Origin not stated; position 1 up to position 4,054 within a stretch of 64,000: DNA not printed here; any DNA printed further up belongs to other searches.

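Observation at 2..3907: STAND NTPase with a C-terminal PD-(D/E)xK-like module: possible single-gene defence or sensor protein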

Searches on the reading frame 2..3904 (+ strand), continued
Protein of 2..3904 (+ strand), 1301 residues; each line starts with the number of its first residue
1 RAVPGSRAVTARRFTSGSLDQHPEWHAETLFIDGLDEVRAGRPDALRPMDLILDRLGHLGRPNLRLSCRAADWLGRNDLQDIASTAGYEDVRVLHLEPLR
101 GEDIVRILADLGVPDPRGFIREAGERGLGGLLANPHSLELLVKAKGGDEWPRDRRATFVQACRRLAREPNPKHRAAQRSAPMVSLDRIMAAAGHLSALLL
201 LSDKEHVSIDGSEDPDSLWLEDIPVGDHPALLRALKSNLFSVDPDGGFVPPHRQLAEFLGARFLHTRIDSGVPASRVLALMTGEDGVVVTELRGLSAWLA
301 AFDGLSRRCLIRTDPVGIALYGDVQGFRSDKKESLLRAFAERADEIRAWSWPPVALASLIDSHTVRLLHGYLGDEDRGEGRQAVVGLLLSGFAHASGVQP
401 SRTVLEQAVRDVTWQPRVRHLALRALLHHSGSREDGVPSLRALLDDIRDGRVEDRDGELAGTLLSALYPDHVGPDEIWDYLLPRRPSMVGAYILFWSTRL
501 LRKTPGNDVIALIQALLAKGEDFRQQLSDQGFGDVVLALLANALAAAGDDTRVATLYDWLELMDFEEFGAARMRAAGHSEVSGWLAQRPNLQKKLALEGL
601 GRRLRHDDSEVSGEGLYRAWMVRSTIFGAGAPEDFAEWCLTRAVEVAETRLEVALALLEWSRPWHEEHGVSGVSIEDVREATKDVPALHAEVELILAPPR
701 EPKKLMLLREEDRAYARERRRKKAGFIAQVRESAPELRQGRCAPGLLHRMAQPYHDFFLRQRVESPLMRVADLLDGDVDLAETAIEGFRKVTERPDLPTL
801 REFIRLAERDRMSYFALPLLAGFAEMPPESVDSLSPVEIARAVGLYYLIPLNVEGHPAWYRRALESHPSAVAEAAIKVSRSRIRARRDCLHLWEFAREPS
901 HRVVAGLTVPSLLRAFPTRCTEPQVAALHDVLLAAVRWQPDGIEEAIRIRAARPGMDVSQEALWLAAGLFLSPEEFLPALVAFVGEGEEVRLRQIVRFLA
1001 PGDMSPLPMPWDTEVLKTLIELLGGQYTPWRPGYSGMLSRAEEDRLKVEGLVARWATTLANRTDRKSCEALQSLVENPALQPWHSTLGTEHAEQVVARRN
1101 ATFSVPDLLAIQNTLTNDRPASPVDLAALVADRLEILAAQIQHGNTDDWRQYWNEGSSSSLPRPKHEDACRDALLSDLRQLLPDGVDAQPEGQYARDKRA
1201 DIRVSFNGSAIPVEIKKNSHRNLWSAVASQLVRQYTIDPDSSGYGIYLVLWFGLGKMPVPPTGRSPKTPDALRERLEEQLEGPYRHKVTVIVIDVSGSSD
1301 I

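Call 31: search_dna_similar(query=P0001, collection=plasmids, mode=protein, max_evalue=0.00001, max_rows=25)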
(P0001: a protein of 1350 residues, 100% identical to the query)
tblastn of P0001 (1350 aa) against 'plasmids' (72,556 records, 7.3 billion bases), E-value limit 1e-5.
Records with a match: 29; places in all: 30; records where one place covers at least 80% of the query: 0.
Best place of each record, by identity: <60% 29.
By first word of the organism name: Bradyrhizobium 5; Agrobacterium 5; Rhizobium 5; Vibrio 3; Pantoea 2; Burkholderia 2; Ralstonia 1; Paracoccus 1; Sphingomonas 1; Duffyella 1; and 3 more.
By predicted mobility (MOB-suite, as given by PLSDB): conjugative 17; non-mobilizable 10; mobilizable 2.
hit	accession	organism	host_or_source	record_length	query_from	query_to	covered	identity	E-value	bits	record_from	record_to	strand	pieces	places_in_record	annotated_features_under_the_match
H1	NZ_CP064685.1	Bradyrhizobium sp. CW1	Acmispon strigosus,cell culture,bulk ...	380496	10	1347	73%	30.1%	1e-37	306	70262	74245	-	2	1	hypothetical protein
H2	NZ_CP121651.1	Bradyrhizobium sp. CB82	Stylosanthes guianensis,cell culture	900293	22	1346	64%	31.5%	9e-39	300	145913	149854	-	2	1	hypothetical protein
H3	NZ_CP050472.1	Vibrio campbellii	single cell,seawater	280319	25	1345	63%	29.2%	2e-33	298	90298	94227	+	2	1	hypothetical protein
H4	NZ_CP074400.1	Agrobacterium salinitolerans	Cotton,tiaaue sample,root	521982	32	1344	65%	27.0%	6e-13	161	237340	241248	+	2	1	hypothetical protein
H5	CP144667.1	Agrobacterium tumefaciens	Sedum,cell culture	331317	7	1345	53%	32.8%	3e-25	240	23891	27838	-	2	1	hypothetical protein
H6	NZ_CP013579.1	Rhizobium phaseoli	Phaseolus vulgaris,Whole ...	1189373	22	1345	52%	33.0%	6e-24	220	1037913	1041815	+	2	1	record has no annotation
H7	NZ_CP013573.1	Rhizobium phaseoli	Phaseolus vulgaris,Whole ...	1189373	22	1345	52%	33.0%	6e-24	220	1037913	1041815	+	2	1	record has no annotation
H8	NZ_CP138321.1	Agrobacterium fabrum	Blueberry,Crown gall tissues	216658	7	1345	53%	32.3%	8e-28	250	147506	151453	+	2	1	hypothetical protein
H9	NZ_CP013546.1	Rhizobium phaseoli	Phaseolus vulgaris,Whole ...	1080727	22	1345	52%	32.9%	6e-24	220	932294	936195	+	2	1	record has no annotation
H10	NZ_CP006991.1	Rhizobium etli bv. mimosae str. IE4771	Phaseolus vulgaris,whole organism,nodule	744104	22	1345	54%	30.5%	2e-20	212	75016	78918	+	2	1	hypothetical protein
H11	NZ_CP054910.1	Pantoea ananatis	-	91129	4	1348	49%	33.0%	2e-34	289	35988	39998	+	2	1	hypothetical protein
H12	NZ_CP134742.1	Pantoea agglomerans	cell culture,Water from creek adjacent ...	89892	20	1349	47%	32.4%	2e-33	283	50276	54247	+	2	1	hypothetical protein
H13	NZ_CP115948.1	Ralstonia solanacearum MolK2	Musa sp.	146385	7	1346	46%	33.3%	8e-27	252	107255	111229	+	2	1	hypothetical protein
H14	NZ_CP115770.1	Paracoccus sediminicola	cell culture,sediment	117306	4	1345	47%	31.0%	2e-19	200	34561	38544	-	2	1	hypothetical protein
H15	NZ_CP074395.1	Agrobacterium salinitolerans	Cotton,tiaaue sample,root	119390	22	1345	44%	33.3%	5e-25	222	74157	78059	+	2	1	hypothetical protein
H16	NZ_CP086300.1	Burkholderia ambifaria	cell culture,agricultural soil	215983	16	1345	46%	31.2%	3e-22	211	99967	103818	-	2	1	hypothetical protein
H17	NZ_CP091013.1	Burkholderia cenocepacia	-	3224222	12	1345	45%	31.6%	8e-22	201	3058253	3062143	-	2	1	none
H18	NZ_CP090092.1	Rhizobium leguminosarum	Galega,Cell culture,Plant nodule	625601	7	1345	47%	30.9%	6e-21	207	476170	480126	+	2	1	hypothetical protein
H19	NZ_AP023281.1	Agrobacterium vitis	Vitis vinifera,grapevine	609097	4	1345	44%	30.7%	2e-27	246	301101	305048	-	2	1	hypothetical protein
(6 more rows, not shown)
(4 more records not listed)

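Call 42: get_annotated_region(hit=H11, flank=6000)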
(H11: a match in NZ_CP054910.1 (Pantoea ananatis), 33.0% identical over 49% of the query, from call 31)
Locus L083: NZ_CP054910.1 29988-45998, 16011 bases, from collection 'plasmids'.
description: Pantoea ananatis strain FDAARGOS_680 plasmid unnamed2, complete sequence
organism: Pantoea ananatis (NCBI taxid 553)
taxonomy: Bacteria; Pseudomonadota; Gammaproteobacteria; Enterobacterales; Erwiniaceae; Pantoea; Pantoea ananatis
host: -; source: -; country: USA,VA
typing (MOB-suite, as given by PLSDB): conjugative; relaxase MOBF; mating-pair formation MPF_F
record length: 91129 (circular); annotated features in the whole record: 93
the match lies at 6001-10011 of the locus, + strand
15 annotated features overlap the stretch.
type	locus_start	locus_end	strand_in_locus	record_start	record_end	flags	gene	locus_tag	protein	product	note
CDS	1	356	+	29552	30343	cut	-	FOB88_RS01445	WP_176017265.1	hypothetical protein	-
CDS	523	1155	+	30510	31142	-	-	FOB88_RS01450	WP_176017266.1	hypothetical protein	-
CDS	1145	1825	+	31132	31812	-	-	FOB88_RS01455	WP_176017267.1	hypothetical protein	-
CDS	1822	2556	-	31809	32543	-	-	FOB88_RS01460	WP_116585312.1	tyrosine-type recombinase/integrase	GO:0015074 - DNA integration [Evidence IEA]; GO:0006310 - DNA recombination [Evidence IEA]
CDS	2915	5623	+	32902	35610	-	-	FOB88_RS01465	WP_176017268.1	TrlF family AAA-like ATPase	-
CDS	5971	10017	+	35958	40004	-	-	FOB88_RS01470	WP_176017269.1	hypothetical protein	-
CDS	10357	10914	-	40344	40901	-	-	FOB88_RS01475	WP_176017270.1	DNA-binding protein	-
CDS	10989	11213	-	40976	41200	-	-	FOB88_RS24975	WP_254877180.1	hypothetical protein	-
CDS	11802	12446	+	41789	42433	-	-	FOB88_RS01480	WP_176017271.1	ParA family protein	-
CDS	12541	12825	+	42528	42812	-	-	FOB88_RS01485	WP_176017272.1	molecular chaperone GroEL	-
CDS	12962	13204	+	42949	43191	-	-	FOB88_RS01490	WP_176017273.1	hypothetical protein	-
CDS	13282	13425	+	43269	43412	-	-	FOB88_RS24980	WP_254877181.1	hypothetical protein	-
CDS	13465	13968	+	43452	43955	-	-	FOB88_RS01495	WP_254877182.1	hypothetical protein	-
CDS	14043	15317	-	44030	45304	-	umuC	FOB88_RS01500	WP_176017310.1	translesion error-prone DNA polymerase V subunit UmuC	GO:0006281 - DNA repair [Evidence IEA]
CDS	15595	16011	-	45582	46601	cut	-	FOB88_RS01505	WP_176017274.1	IS110 family transposase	-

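Call 43: get_annotated_region(hit=H3, flank=6000)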
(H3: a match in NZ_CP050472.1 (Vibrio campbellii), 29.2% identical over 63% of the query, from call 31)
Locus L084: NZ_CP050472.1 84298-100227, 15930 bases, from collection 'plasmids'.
description: Vibrio campbellii strain LJC013 plasmid unnamed1, complete sequence
organism: Vibrio campbellii (NCBI taxid 680)
taxonomy: Bacteria; Pseudomonadota; Gammaproteobacteria; Vibrionales; Vibrionaceae; Vibrio; Vibrio campbellii
host: -; source: single cell,seawater; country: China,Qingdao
typing (MOB-suite, as given by PLSDB): non-mobilizable; replicon rep_cluster_273
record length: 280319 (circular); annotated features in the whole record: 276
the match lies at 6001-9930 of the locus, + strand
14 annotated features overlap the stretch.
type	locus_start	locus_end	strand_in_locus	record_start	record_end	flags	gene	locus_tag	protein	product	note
CDS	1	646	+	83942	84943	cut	-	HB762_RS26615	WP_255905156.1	hypothetical protein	-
CDS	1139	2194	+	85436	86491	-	-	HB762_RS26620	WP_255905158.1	hypothetical protein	-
CDS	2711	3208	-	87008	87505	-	-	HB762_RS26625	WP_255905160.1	DUF3592 domain-containing protein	-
CDS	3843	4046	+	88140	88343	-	-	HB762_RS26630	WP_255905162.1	hypothetical protein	-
CDS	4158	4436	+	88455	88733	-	-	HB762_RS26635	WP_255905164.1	hypothetical protein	-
CDS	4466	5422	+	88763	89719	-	-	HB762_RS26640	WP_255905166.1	hypothetical protein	-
CDS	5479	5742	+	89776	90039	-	-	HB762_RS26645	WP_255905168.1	hypothetical protein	-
CDS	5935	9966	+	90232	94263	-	-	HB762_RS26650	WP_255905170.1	hypothetical protein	-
CDS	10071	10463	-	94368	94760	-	-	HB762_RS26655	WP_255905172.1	ProQ/FINO family protein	-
CDS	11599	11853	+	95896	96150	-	-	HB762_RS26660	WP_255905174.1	hypothetical protein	-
CDS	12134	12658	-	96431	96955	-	-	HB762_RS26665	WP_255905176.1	hypothetical protein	-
CDS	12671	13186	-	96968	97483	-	-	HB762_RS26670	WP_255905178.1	hypothetical protein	-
CDS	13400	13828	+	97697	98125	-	-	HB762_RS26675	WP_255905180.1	hypothetical protein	-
CDS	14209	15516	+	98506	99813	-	-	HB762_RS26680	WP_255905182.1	site-specific integrase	GO:0015074 - DNA integration [Evidence IEA]; GO:0006310 - DNA recombination [Evidence IEA]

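Call 45: search_solved_structures(query=A2, max_evalue=10, show_alignments=2)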
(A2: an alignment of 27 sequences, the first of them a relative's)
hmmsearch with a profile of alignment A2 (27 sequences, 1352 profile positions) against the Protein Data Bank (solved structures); distinct sequences matched with E-value up to 10: 2.
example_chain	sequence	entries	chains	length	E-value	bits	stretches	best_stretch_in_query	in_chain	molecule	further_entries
7jzm_A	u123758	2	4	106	0.47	11.2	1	576-630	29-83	LCB3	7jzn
9vkd_A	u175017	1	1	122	4.7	7.9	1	737-824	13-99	De novo designed zinc hydrolase 2-8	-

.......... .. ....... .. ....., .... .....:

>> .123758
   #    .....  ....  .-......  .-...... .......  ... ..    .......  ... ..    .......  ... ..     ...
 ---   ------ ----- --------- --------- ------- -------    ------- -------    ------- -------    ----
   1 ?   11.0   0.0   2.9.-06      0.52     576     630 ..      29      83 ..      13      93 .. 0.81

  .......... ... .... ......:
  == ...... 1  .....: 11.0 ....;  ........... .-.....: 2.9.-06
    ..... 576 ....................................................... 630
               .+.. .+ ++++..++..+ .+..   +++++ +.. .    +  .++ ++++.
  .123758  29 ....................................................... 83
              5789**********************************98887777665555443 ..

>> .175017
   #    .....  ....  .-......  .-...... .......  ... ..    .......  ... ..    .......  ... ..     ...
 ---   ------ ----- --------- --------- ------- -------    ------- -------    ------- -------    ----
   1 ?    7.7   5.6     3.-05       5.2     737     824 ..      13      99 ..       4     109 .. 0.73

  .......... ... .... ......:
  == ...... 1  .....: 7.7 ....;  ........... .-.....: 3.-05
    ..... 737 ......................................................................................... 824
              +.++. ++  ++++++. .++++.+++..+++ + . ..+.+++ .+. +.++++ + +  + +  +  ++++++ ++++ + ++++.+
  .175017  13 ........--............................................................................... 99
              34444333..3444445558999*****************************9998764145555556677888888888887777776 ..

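Call 50: search_protein_families(library=ncbifam, proteins=[L083:5971-10014:+, L084:5935-9963:+, L046:6368-10438:+, L016:10001-14047:+, L034:10001-14209:+, L082:10001-14104:+], max_evalue=1e-10)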
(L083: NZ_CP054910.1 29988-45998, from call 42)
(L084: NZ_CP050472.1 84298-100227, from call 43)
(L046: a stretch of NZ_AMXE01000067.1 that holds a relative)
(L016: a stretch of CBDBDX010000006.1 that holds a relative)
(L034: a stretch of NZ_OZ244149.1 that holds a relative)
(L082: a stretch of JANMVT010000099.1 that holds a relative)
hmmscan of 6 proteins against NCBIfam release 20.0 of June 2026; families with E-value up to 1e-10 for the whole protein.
L083:5971-10014:+ (1348 aa): 2 families
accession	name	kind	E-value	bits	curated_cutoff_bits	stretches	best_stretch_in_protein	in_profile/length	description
NF058535.1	antiphage_EruA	equivalog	1.5e-231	772.1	1000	1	24-1344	16-1318/1318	NACHT domain-containing antiphage protein EruA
NF058534.1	antiphage_HyoA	equivalog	5.7e-26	90.5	1200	1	135-477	197-538/1430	NACHT domain-containing antiphage protein HyoA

L084:5935-9963:+ (1343 aa): 2 families
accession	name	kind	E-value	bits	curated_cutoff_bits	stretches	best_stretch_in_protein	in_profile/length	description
NF058535.1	antiphage_EruA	equivalog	5e-233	777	1000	1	21-1332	19-1318/1318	NACHT domain-containing antiphage protein EruA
NF058534.1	antiphage_HyoA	equivalog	9.6e-38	129.5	1200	1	135-1288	201-1380/1430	NACHT domain-containing antiphage protein HyoA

L046:6368-10438:+ (1357 aa): 2 families
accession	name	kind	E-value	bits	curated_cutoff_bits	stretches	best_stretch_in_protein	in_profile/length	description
NF058535.1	antiphage_EruA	equivalog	0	1028.3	1000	1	5-1349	1-1317/1318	NACHT domain-containing antiphage protein EruA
NF058534.1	antiphage_HyoA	equivalog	2.7e-42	144.6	1200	1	124-1348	188-1426/1430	NACHT domain-containing antiphage protein HyoA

L016:10001-14047:+ (1349 aa): 2 families
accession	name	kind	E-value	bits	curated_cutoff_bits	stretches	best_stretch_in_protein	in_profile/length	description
NF058535.1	antiphage_EruA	equivalog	6e-267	889.4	1000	1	18-1335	10-1317/1318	NACHT domain-containing antiphage protein EruA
NF058534.1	antiphage_HyoA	equivalog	3.2e-50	170.9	1200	1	143-1320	200-1407/1430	NACHT domain-containing antiphage protein HyoA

L034:10001-14209:+ (1403 aa): 2 families
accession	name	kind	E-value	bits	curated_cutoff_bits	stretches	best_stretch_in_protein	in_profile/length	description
NF058535.1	antiphage_EruA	equivalog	3.8e-230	767.5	1000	1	21-1393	11-1318/1318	NACHT domain-containing antiphage protein EruA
NF058534.1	antiphage_HyoA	equivalog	1.5e-29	102.4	1200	2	760-1393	805-1428/1430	NACHT domain-containing antiphage protein HyoA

L082:10001-14104:+ (1368 aa): 2 families
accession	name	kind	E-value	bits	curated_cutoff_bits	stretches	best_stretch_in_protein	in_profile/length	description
NF058535.1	antiphage_EruA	equivalog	1.7e-272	907.8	1000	1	17-1355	11-1318/1318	NACHT domain-containing antiphage protein EruA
NF058534.1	antiphage_HyoA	equivalog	1.2e-36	125.8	1200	1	136-1317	200-1383/1430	NACHT domain-containing antiphage protein HyoA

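Call 68: search_protein_families(library=pfam, alignment_id=A4, max_evalue=0.00001)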
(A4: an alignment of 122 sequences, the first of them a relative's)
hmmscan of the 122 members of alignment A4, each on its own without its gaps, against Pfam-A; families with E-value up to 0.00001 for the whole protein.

A. member 1, L003:7294-8304:+ (337 aa): 0 families

B. families by the number of members that match (of 122 scanned): 115 families (the first 25 are shown)
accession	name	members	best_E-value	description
PF01609.27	DDE_Tnp_1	3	6.3e-11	Transposase DDE domain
PF00496.27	SBP_bac_5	2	5.2e-81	Bacterial extracellular solute-binding proteins, family 5 Middle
PF16576.10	HlyD_D23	2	8.7e-55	Barrel-sandwich domain of CusB or HlyD membrane-fusion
PF02653.21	BPD_transp_2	2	2.2e-28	Branched-chain amino acid transport system / permease component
PF13701.12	DDE_Tnp_1_4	2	2.8e-28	Transposase DDE domain group 1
PF00270.35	DEAD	2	2.3e-25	DEAD/DEAH box helicase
PF13437.12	HlyD_3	2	1.5e-21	HlyD family secretion protein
PF00271.37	Helicase_C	2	2.6e-19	Helicase conserved C-terminal domain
PF04851.21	ResIII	2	3.5e-19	Type III restriction enzyme, res subunit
PF01979.26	Amidohydro_1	2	2.8e-17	Amidohydrolase family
PF08547.18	CIA30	2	1.1e-10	Complex I intermediate-associated protein 30 (CIA30)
PF11867.13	T1RH-like_C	1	6.6e-130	Type I restriction enzyme HindI endonuclease subunit-like, C-terminal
PF01515.24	PTA_PTB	1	3e-116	Phosphate acetyl/butaryl transferase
PF08238.18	Sel1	1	4.9e-102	Sel1 repeat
PF21804.3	Transposase_29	1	1.7e-97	Transposase protein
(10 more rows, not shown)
